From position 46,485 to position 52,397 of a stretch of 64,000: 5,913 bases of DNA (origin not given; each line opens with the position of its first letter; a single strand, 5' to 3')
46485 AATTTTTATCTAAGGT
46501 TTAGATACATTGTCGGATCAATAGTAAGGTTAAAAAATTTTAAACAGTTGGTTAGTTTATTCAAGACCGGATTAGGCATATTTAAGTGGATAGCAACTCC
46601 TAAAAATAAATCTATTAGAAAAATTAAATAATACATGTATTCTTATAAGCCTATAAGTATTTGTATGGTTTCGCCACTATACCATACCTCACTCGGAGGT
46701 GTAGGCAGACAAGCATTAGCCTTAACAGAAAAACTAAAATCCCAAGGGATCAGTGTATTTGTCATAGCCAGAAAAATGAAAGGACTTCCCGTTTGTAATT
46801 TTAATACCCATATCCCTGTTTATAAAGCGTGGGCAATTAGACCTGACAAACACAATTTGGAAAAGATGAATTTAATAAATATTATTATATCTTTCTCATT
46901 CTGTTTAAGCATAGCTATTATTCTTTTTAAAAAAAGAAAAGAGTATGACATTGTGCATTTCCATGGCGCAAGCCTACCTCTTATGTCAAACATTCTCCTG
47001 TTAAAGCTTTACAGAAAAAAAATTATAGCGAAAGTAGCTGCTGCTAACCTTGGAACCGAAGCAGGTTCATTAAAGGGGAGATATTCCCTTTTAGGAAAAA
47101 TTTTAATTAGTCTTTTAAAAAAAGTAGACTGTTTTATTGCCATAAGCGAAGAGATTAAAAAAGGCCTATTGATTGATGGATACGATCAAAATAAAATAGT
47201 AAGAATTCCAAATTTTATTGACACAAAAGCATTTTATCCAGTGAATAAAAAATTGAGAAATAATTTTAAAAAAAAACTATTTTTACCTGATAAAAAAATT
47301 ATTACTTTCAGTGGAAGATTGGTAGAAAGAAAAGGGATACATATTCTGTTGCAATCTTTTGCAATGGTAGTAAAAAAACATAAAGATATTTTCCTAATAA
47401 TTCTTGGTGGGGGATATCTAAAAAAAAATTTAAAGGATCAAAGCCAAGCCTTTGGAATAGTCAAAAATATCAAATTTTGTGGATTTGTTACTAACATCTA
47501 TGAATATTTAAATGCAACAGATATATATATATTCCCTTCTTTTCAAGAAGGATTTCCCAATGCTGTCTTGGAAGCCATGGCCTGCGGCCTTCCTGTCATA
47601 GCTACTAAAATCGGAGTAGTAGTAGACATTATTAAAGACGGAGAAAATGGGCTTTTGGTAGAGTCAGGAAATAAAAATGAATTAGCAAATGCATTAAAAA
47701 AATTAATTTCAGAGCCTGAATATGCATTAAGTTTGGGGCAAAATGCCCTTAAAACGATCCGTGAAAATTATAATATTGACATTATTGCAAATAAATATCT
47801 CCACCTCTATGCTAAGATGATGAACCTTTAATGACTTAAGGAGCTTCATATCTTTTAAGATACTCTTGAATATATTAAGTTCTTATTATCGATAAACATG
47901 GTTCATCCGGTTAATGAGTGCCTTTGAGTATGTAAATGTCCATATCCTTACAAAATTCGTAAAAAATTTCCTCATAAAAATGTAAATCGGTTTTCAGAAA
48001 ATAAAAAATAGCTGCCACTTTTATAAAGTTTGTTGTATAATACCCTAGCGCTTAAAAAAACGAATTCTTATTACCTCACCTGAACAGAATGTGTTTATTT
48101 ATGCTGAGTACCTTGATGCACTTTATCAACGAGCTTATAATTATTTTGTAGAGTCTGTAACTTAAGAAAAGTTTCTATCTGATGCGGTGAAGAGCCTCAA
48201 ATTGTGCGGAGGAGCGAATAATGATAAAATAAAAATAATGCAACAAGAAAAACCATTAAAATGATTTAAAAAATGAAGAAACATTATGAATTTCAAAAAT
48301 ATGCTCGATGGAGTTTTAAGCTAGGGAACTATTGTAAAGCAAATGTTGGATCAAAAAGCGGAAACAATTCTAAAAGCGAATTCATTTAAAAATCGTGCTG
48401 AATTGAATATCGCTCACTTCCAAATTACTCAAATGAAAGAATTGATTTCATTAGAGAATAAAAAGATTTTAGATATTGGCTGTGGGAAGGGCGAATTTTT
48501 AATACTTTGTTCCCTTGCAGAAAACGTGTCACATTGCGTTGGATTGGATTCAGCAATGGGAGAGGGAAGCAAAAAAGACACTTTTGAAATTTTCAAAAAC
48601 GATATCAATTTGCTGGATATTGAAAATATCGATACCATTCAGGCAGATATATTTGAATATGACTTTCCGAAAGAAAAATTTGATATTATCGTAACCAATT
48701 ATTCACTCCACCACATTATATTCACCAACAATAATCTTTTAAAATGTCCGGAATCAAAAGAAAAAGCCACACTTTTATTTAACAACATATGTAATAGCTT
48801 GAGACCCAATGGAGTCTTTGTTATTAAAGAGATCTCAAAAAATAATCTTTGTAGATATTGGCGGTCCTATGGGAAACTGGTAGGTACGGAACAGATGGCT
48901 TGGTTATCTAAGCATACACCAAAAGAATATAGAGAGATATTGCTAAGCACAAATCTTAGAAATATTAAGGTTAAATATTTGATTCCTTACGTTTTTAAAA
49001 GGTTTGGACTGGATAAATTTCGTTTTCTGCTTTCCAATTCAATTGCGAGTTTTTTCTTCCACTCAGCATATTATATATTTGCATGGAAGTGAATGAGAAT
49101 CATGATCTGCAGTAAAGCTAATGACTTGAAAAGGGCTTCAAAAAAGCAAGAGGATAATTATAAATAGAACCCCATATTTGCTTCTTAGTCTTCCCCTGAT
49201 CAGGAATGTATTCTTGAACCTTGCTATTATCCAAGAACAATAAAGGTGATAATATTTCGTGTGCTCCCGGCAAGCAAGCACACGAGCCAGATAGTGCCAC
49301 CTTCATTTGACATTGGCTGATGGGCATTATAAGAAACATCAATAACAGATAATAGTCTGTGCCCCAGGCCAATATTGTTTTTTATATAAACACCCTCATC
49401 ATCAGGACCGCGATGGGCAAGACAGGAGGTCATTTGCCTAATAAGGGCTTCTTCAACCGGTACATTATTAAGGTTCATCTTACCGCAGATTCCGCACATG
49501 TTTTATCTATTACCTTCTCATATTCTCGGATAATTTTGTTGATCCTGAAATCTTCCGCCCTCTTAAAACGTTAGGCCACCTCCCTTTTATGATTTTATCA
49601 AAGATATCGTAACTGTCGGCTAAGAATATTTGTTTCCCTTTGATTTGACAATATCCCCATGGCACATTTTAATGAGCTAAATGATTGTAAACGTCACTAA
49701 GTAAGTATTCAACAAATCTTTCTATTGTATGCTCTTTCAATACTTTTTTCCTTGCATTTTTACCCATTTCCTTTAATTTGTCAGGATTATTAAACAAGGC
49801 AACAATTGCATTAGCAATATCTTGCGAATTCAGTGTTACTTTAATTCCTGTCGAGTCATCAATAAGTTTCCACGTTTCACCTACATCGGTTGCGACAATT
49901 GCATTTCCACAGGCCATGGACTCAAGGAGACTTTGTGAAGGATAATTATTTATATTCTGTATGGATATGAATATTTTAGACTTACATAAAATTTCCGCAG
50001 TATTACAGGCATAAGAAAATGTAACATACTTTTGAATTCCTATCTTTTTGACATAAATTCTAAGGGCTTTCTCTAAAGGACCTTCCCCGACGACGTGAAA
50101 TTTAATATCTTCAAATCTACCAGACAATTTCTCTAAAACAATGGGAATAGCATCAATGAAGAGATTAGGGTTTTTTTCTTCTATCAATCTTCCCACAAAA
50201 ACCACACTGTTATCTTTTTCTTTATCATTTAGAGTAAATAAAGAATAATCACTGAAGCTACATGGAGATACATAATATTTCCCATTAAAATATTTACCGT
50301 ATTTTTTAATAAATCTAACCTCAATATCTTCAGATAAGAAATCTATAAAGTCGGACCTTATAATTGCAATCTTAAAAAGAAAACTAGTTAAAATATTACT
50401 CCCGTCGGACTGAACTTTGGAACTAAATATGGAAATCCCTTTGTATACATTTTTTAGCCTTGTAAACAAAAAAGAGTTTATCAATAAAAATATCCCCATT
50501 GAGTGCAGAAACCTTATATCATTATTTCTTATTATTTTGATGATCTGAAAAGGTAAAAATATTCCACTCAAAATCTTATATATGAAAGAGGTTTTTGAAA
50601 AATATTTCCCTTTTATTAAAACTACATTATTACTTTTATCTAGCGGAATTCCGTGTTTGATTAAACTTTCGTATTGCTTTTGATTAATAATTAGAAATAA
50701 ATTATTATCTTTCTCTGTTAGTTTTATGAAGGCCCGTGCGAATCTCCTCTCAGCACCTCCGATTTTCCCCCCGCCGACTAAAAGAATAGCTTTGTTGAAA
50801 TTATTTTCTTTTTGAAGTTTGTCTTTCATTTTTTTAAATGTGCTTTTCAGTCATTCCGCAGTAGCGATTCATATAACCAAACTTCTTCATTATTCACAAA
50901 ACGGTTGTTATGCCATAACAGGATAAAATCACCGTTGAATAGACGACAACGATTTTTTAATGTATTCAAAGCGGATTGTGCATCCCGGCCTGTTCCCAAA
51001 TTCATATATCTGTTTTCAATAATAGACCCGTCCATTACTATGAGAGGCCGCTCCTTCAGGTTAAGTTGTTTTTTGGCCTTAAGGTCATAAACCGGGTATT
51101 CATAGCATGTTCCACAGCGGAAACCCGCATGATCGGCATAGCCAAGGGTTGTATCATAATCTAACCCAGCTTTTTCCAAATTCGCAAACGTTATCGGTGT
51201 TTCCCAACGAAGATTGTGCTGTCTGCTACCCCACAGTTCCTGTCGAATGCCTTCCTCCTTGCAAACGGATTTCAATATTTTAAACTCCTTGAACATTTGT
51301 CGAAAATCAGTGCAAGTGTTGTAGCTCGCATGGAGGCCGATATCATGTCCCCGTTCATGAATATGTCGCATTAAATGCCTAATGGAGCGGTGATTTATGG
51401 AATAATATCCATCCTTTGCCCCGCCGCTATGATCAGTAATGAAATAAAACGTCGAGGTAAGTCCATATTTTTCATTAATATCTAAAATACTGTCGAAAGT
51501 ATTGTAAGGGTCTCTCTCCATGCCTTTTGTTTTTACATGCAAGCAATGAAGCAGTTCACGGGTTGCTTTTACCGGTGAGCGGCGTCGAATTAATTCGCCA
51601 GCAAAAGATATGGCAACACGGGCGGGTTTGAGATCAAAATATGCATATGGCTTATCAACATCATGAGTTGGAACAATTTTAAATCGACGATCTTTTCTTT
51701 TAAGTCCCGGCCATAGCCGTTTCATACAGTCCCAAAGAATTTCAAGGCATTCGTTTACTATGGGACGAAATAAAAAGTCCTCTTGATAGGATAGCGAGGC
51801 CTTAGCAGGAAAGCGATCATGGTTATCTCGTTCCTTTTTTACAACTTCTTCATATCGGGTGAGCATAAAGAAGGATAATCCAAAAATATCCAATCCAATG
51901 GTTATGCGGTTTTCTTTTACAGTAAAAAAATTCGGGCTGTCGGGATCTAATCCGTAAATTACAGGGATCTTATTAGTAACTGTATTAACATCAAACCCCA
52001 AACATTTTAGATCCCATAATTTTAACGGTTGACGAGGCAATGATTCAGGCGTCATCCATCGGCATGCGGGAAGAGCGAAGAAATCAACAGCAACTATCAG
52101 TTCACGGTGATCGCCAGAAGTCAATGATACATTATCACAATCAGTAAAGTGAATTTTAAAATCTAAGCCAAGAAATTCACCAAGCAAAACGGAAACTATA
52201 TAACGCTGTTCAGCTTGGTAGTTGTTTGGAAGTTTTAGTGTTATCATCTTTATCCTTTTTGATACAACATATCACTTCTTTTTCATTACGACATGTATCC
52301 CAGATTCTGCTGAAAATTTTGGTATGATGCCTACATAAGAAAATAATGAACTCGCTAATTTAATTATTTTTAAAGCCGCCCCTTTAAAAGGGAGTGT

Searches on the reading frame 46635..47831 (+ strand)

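Call 50: search_protein_families(library=pfam, proteins=[window:46635-47831:+], max_evalue=0.00001)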
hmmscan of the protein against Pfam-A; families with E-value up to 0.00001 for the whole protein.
window:46635-47831:+ (398 aa): 6 families
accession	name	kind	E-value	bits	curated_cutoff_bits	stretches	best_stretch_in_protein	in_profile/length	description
PF00534.26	Glycos_transf_1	-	3.5e-47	160.6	26.4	1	210-373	5-171/172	Glycosyl transferases group 1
PF13692.12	Glyco_trans_1_4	-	9.9e-41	139.8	27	1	221-359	2-141/142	Glycosyl transferases group 1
PF13439.12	Glyco_transf_4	-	1.2e-15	58.4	28.5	1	21-198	2-169/170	Glycosyltransferase Family 4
PF13579.12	Glyco_trans_4_4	-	1.9e-07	32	29.7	1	21-193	1-157/158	Glycosyl transferase 4-like domain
PF20706.3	GT4-conflict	-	1.6e-06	27.8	26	1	221-325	198-312/385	Family 4 Glycosyltransferase in conflict systems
PF13524.12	Glyco_trans_1_2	-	3.5e-06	27.5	25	1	257-388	20-142/144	Glycosyl transferase-like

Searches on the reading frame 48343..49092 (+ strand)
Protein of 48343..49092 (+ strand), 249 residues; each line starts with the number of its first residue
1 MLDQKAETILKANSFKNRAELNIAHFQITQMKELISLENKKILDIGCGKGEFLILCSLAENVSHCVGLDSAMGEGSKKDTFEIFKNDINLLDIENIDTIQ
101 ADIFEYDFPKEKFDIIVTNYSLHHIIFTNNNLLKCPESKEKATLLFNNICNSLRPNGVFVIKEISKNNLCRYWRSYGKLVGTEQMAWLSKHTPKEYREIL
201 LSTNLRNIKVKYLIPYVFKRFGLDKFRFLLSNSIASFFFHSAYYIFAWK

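Call 50: search_protein_families(library=pfam, proteins=[window:48343-49092:+], max_evalue=0.00001)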
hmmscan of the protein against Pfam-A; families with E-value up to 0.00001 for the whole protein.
window:48343-49092:+ (249 aa): 7 families
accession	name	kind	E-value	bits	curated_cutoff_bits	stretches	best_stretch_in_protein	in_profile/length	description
PF13489.12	Methyltransf_23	-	4.6e-15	56.2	27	1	37-209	21-163/164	Methyltransferase domain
PF13847.12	Methyltransf_31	-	1.6e-13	51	27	1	38-178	3-127/145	Methyltransferase domain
PF08241.18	Methyltransf_11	-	1.1e-09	39.2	21.2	1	43-161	1-95/95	Methyltransferase domain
PF13649.12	Methyltransf_25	-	2.7e-09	38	27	1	42-125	1-77/97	Methyltransferase domain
PF03291.22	mRNA_G-N7_MeTrfase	-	5.2e-08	32.8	26.6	1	28-161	53-180/315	mRNA (guanine-N(7))-methyltransferase domain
PF08242.18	Methyltransf_12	-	1.5e-07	32.5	30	1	43-159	1-98/98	Methyltransferase domain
PF01728.25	FtsJ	-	1.3e-06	28.9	24.1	1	31-167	15-143/181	FtsJ-like methyltransferase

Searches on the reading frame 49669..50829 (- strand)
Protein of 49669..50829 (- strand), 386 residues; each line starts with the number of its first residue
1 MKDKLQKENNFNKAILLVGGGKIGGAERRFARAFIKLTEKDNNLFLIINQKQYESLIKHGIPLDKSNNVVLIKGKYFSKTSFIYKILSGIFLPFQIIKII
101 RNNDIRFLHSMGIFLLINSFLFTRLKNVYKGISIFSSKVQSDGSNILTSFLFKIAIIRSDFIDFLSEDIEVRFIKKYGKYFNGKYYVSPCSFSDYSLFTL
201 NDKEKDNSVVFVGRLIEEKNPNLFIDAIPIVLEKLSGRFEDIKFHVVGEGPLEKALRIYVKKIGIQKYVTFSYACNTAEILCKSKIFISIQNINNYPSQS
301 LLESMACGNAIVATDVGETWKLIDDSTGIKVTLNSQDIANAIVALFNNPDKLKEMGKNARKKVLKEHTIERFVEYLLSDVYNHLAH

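Call 50: search_protein_families(library=pfam, proteins=[window:49669-50829:-], max_evalue=0.00001)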
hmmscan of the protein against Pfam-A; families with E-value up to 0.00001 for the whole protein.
window:49669-50829:- (386 aa): 3 families
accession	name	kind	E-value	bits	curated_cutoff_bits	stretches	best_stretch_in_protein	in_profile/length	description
PF00534.26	Glycos_transf_1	-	4.8e-22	78.7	26.4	1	201-361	10-171/172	Glycosyl transferases group 1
PF13692.12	Glyco_trans_1_4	-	2e-20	73.9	27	1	208-348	3-142/142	Glycosyl transferases group 1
PF13524.12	Glyco_trans_1_2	-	6.8e-12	46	25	1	232-377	6-143/144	Glycosyl transferase-like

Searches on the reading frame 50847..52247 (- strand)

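Call 50: search_protein_families(library=pfam, proteins=[window:50847-52247:-], max_evalue=0.00001)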
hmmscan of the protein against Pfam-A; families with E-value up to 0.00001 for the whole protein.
window:50847-52247:- (466 aa): 1 family
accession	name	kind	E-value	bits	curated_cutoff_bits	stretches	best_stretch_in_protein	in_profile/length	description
PF23019.1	DUF7033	-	1.3e-34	118.9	27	1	118-203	2-87/90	Family of unknown function (DUF7033)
